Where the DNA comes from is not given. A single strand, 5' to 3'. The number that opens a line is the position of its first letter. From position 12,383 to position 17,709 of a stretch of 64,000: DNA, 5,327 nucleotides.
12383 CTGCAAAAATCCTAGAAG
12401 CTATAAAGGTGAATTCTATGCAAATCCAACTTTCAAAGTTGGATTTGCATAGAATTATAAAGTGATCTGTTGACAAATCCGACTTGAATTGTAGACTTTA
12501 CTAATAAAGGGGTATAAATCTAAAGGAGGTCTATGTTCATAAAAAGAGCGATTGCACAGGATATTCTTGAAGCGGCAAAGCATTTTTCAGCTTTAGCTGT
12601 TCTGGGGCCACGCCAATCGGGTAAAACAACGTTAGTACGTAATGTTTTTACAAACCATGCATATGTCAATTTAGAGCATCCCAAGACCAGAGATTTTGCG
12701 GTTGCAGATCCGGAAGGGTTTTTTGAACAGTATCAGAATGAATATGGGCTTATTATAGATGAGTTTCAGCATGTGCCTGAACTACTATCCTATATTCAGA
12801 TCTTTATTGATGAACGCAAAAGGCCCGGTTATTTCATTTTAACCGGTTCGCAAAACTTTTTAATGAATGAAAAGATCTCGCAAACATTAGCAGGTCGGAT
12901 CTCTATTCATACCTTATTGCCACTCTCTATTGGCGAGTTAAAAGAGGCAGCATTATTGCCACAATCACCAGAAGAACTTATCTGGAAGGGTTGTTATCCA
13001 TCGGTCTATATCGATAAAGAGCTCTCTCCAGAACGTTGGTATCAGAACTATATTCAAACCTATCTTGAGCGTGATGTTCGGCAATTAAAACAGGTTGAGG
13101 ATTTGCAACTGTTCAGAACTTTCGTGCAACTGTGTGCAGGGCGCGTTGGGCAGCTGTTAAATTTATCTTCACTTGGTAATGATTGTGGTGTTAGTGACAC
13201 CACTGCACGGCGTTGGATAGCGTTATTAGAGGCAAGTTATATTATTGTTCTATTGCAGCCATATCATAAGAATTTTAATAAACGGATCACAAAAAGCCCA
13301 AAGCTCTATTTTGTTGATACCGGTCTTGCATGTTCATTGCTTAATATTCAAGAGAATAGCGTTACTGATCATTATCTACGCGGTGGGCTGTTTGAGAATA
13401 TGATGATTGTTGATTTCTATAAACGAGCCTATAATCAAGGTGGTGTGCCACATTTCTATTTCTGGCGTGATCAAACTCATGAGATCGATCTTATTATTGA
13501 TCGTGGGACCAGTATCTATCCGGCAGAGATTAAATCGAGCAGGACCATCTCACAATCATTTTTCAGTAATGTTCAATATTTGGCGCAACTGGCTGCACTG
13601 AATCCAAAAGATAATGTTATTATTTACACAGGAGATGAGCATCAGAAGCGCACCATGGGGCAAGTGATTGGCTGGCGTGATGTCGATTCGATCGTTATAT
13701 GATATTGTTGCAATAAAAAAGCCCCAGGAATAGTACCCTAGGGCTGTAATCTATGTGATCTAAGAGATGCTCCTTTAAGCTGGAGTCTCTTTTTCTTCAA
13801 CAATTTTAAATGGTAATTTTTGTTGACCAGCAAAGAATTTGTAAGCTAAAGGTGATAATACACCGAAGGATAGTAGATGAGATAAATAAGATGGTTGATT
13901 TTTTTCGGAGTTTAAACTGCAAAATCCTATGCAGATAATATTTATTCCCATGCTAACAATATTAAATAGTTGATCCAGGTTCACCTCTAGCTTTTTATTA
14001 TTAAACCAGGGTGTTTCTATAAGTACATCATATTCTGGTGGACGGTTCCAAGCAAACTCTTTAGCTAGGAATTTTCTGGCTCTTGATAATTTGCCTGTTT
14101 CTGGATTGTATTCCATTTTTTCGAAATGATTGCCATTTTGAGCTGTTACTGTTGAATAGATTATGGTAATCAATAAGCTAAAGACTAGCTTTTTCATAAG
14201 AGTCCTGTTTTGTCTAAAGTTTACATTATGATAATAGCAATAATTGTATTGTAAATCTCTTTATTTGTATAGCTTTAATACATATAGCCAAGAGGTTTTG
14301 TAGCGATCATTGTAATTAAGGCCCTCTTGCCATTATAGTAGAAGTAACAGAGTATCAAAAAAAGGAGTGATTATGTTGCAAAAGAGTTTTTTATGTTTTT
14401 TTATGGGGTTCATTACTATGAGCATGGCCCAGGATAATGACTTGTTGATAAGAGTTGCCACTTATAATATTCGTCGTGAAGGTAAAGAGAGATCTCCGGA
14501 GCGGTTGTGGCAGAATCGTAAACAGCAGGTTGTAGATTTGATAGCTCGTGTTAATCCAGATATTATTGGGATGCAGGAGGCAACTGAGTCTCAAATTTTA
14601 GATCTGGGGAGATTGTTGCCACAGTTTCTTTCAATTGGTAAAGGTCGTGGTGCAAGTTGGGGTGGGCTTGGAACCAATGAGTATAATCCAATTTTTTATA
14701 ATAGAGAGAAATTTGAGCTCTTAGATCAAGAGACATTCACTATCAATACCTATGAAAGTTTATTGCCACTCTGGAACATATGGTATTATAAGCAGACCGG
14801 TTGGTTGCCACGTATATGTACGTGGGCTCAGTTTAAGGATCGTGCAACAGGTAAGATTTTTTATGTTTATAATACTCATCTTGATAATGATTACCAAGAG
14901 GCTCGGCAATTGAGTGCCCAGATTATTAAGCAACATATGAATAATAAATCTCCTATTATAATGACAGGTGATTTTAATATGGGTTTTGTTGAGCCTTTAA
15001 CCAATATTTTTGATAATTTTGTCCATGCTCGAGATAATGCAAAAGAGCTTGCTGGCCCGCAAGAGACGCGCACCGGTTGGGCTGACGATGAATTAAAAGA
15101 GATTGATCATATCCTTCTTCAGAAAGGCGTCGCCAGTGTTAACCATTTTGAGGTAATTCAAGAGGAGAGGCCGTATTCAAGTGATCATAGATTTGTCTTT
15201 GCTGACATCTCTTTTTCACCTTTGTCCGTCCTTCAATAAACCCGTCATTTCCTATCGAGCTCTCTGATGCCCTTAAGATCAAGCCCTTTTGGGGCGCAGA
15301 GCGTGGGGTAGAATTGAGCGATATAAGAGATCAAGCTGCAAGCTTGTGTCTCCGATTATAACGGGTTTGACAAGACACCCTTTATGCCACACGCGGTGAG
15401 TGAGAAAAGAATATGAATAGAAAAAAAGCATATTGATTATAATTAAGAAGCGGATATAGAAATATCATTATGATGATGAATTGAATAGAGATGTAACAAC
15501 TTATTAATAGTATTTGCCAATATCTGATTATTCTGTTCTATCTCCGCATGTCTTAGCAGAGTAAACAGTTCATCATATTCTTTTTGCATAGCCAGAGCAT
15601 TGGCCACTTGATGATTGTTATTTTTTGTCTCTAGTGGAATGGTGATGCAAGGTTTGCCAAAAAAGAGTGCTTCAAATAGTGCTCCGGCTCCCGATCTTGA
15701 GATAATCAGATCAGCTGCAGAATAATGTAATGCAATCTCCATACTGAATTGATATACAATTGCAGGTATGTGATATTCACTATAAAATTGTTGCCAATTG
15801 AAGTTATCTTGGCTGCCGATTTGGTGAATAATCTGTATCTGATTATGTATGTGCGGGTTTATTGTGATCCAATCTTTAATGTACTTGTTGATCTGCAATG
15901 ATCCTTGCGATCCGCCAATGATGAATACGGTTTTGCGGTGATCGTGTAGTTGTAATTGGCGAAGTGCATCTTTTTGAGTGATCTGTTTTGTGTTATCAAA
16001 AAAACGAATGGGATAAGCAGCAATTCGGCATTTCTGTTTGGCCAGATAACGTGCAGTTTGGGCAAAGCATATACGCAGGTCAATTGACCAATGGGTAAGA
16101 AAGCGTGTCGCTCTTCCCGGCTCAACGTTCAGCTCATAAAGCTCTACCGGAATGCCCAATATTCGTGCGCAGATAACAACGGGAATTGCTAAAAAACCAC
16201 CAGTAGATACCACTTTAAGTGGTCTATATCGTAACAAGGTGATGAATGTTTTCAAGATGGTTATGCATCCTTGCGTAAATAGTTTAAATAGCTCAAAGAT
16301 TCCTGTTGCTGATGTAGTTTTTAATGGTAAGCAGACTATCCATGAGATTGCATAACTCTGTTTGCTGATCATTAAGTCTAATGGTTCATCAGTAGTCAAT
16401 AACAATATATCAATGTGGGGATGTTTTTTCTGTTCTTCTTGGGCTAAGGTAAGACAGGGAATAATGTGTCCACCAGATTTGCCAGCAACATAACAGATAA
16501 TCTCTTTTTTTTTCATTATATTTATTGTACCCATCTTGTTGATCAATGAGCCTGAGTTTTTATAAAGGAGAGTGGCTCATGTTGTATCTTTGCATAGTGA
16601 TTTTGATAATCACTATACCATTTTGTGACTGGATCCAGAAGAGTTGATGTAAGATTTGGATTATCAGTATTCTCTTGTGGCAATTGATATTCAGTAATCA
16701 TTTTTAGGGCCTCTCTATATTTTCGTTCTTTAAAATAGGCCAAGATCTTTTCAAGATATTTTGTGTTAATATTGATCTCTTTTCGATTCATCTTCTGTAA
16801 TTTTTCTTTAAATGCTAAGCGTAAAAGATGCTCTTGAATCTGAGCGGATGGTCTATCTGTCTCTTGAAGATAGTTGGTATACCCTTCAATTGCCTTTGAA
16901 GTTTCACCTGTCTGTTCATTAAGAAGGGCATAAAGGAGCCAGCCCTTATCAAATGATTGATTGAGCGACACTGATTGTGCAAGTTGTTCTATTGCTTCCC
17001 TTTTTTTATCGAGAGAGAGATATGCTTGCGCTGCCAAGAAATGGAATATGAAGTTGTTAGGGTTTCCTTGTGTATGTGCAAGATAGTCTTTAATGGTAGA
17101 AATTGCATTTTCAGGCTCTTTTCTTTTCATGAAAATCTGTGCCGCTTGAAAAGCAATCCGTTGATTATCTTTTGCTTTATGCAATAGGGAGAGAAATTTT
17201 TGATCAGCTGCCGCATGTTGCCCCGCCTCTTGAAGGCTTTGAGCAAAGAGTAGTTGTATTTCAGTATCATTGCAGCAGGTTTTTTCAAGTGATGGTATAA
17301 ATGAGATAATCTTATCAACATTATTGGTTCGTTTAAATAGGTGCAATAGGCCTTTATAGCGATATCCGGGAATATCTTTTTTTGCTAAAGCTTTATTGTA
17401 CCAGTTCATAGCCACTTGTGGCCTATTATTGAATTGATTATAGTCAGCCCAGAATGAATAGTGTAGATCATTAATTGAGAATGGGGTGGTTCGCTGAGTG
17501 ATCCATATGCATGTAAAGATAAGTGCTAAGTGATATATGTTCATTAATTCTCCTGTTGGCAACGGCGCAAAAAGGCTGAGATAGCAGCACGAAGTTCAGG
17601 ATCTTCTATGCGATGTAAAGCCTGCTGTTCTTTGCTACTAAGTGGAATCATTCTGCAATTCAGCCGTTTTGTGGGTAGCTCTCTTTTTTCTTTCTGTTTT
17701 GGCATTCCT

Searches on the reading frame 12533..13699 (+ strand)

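Call 62: search_protein_families(library=pfam, proteins=[window:12533-13699:+], max_evalue=0.0001)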
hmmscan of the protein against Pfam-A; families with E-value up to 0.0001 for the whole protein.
window:12533-13699:+ (389 aa): 2 families
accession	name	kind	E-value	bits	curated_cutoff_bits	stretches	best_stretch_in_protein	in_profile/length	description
PF13635.12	DUF4143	-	1.2e-47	162.1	28.1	1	179-336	1-160/160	Domain of unknown function (DUF4143)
PF13173.12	AAA_14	-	1.6e-27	96.5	27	1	19-136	3-128/129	AAA domain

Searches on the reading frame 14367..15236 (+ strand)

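Call 62: search_protein_families(library=pfam, proteins=[window:14367-15236:+], max_evalue=0.0001)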
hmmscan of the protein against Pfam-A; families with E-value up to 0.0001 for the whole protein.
window:14367-15236:+ (290 aa): 2 families
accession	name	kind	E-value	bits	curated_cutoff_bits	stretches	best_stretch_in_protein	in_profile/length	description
PF03372.29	Exo_endo_phos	-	6e-14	52.7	24.5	1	31-274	1-225/225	Endonuclease/Exonuclease/phosphatase family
PF14529.12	Exo_endo_phos_2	-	5.3e-05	23.5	27.4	0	164-277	3-116/117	Endonuclease-reverse transcriptase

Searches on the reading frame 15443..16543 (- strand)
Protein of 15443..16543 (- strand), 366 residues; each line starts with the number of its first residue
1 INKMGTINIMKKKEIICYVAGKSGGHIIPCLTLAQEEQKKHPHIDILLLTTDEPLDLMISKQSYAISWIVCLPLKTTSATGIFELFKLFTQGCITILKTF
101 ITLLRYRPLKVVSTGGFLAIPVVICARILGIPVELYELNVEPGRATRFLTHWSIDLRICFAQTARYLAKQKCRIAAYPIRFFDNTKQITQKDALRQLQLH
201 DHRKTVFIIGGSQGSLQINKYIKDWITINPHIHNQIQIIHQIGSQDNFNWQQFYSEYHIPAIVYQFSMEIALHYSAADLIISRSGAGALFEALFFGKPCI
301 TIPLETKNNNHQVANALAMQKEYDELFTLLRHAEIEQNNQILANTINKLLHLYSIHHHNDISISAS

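Call 62: search_protein_families(library=pfam, proteins=[window:15443-16543:-], max_evalue=0.0001)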
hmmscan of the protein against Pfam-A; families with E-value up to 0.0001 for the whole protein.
window:15443-16543:- (366 aa): 2 families
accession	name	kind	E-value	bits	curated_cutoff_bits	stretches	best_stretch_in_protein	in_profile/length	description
PF04101.22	Glyco_tran_28_C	-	8.6e-30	104.4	22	1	205-335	1-130/166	Glycosyltransferase family 28 C-terminal domain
PF03033.26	Glyco_transf_28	-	1.2e-12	48.5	26.2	1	20-151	5-132/139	Glycosyltransferase family 28 N-terminal domain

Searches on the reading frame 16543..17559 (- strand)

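Call 62: search_protein_families(library=pfam, proteins=[window:16543-17559:-], max_evalue=0.0001)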
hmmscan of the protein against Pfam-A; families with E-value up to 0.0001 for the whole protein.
window:16543-17559:- (338 aa): 5 families
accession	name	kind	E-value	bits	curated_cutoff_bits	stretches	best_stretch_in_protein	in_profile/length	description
PF13432.12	TPR_16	-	1.3e-08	35.6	32.7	0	104-166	2-64/65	Tetratricopeptide repeat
PF13428.12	TPR_14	-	5.3e-07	30.1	23.5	0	206-242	3-38/44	Tetratricopeptide repeat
PF14559.12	TPR_19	-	4.3e-06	27.4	25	0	111-167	3-59/68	Tetratricopeptide repeat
PF12895.13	ANAPC3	-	9.7e-06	26.2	27.2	0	127-193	16-79/82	Anaphase-promoting complex, cyclosome, subunit 3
PF25063.1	ARM_TT21_C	-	6.4e-05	23.4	35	1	111-275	33-197/209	Tetratricopeptide repeat protein 21 C-terminal ARM domain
